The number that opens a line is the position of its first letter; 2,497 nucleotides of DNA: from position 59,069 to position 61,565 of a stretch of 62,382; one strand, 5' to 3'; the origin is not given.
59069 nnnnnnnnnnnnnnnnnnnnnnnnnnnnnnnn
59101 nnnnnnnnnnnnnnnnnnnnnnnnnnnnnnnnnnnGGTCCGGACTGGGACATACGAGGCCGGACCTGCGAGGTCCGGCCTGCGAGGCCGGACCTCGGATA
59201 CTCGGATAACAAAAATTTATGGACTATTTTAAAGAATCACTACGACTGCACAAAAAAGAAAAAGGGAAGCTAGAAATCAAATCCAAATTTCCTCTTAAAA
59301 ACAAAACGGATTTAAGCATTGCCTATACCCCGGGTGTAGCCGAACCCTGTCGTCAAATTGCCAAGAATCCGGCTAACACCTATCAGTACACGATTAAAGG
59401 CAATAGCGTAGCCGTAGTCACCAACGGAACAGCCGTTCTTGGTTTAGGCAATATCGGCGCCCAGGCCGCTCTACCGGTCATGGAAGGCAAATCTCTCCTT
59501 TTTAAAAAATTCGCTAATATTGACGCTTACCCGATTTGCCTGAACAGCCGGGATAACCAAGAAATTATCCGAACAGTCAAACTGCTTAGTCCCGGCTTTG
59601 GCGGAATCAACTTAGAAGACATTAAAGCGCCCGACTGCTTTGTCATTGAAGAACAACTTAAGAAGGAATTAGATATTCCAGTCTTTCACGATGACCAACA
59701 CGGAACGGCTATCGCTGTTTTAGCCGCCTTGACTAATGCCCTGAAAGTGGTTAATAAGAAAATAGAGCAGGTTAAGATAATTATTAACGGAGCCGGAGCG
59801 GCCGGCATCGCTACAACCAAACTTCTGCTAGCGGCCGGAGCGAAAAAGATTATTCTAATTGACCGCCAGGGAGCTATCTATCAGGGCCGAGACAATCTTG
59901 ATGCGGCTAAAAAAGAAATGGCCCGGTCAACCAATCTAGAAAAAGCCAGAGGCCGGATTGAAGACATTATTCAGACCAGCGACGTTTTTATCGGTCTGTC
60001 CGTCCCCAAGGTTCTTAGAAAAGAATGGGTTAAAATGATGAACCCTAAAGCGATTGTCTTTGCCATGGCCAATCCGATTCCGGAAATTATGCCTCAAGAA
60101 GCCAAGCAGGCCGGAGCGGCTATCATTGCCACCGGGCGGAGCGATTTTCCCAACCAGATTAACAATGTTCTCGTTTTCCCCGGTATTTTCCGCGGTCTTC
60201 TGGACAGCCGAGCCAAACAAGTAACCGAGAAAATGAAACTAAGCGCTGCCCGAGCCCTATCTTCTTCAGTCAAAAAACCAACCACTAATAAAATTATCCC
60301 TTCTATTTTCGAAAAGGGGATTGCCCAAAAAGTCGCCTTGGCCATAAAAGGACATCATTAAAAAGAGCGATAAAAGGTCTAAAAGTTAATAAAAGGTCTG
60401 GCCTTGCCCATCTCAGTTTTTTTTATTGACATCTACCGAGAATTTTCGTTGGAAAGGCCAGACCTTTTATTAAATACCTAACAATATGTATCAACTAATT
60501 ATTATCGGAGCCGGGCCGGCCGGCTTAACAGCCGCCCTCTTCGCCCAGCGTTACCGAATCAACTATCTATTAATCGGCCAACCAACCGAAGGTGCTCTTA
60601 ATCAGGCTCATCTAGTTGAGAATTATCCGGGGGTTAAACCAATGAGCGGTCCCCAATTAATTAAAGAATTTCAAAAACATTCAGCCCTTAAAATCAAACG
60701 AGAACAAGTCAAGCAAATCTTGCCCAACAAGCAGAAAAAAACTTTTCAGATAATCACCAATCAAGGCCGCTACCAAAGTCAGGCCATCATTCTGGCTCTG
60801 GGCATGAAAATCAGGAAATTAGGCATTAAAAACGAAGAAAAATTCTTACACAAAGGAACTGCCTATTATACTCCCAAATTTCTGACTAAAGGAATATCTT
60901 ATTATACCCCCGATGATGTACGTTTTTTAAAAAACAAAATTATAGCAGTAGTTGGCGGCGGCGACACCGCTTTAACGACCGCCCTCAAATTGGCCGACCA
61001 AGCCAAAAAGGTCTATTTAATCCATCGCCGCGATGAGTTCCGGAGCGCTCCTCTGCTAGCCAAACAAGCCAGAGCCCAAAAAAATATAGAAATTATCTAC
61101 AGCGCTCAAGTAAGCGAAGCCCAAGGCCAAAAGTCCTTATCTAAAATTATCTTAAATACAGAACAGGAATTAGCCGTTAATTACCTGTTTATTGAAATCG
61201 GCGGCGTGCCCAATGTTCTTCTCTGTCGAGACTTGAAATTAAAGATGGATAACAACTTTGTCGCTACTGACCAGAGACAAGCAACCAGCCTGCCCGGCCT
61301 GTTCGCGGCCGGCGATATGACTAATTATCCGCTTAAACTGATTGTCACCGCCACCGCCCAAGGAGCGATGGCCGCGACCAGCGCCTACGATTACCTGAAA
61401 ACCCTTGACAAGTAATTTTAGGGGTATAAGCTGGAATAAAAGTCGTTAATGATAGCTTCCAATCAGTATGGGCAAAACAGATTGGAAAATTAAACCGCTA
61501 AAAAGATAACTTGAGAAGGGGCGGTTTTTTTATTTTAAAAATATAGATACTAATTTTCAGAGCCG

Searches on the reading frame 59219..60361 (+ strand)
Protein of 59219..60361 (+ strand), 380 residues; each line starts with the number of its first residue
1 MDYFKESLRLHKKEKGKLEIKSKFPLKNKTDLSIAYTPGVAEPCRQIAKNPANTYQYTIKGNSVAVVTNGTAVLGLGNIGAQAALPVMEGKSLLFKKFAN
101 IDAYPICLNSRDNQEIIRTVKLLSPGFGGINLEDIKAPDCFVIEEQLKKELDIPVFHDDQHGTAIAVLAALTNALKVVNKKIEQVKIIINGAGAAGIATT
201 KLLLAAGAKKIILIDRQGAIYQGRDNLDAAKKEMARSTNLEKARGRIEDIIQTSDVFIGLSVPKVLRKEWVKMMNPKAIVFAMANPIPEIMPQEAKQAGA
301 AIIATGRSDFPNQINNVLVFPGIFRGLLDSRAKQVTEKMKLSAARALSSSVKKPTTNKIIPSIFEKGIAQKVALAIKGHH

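Call 13: search_protein_families(library=pfam, proteins=[window:59219-60361:+], max_evalue=0.01)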
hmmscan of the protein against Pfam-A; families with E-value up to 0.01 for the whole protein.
window:59219-60361:+ (380 aa): 6 families
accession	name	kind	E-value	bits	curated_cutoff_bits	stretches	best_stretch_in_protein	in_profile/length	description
PF00390.24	malic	-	5.3e-30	105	23.1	1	16-148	2-182/182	Malic enzyme, N-terminal domain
PF03949.21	Malic_M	-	3.8e-25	89.1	23.5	1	162-376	3-253/258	Malic enzyme, NAD binding domain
PF00208.27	ELFV_dehydrog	-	4e-07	30.4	23.4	1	158-225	5-73/241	Glutamate/Leucine/Phenylalanine/Valine dehydrogenase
PF00899.27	ThiF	-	8.2e-05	22.3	28.1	1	179-216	15-52/238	ThiF family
PF01262.27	AlaDh_PNT_C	-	0.00045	20.1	23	1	182-284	26-129/214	Alanine dehydrogenase/PNT, C-terminal domain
PF01488.26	Shikimate_DH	-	0.0043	17.6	24.3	1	178-286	7-114/138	Shikimate / quinate 5-dehydrogenase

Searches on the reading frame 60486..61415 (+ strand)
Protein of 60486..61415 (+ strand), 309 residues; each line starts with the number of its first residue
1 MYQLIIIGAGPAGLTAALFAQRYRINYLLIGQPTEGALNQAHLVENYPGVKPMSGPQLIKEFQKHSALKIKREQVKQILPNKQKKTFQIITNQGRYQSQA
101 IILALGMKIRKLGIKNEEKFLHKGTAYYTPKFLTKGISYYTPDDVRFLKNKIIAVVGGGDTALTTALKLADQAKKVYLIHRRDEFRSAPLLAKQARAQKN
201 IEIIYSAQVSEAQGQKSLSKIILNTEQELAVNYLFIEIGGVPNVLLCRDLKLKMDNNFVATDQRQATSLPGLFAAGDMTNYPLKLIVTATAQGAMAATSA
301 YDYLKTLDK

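Call 13: search_protein_families(library=pfam, proteins=[window:60486-61415:+], max_evalue=0.01)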
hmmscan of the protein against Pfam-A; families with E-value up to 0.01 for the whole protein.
window:60486-61415:+ (309 aa): 15 families
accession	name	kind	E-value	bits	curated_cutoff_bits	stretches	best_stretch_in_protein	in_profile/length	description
PF07992.20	Pyr_redox_2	-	5.8e-42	144.5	26.1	1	2-293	1-291/291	Pyridine nucleotide-disulphide oxidoreductase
PF13738.12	Pyr_redox_3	-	4.1e-21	76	30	2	61-276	89-305/305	Pyridine nucleotide-disulphide oxidoreductase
PF00070.33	Pyr_redox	-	3.3e-13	50.4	22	1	153-223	2-79/82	Pyridine nucleotide-disulphide oxidoreductase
PF00890.30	FAD_binding_2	-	2.1e-09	37.5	20.4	1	4-30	2-28/414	FAD binding domain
PF01134.28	GIDA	-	3.1e-09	36.8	22.1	0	4-35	2-33/391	Glucose inhibited division protein A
PF03486.20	HI0933_like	-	1.7e-08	34.7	50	0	3-30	2-29/244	HI0933-like protein Rossmann domain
PF01266.30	DAO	-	5e-08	33.3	27.9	0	153-185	2-34/353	FAD dependent oxidoreductase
PF13450.12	NAD_binding_8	-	1.8e-06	28.6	21.9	0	6-30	1-25/68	NAD(P)-binding Rossmann-like domain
PF12831.13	FAD_oxidored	-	3.8e-05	23.6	27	0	4-24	2-22/416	FAD dependent oxidoreductase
PF01494.25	FAD_binding_3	-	4.4e-05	23.3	22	0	2-31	2-31/349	FAD binding domain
PF13454.12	NAD_binding_9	-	0.00012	22.6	21.8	0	58-107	106-154/155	FAD-NAD(P)-binding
PF01946.23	Thi4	-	0.00051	19.8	26.2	0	4-19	20-35/235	Thi4 family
PF13241.12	NAD_binding_7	-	0.0044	18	22.1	0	148-197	5-55/104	Putative NAD(P)-binding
PF13434.12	Lys_Orn_oxgnase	-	0.0052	16.4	21.3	0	73-187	116-227/339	L-lysine 6-monooxygenase/L-ornithine 5-monooxygenase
PF05834.18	Lycopene_cycl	-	0.0097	15.4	23.4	0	4-33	2-33/380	Lycopene cyclase protein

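Call 15: find_encoding_contigs(protein=window:60486-61415:+, flank=10000, max_places=10)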
Protein window:60486-61415:+ (309 aa): no gene with exactly this product is on record in the collection.
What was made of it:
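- Tried and rejected: Exact look-up of the upstream trxB-like protein to find the source contig: not on record (call 15).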
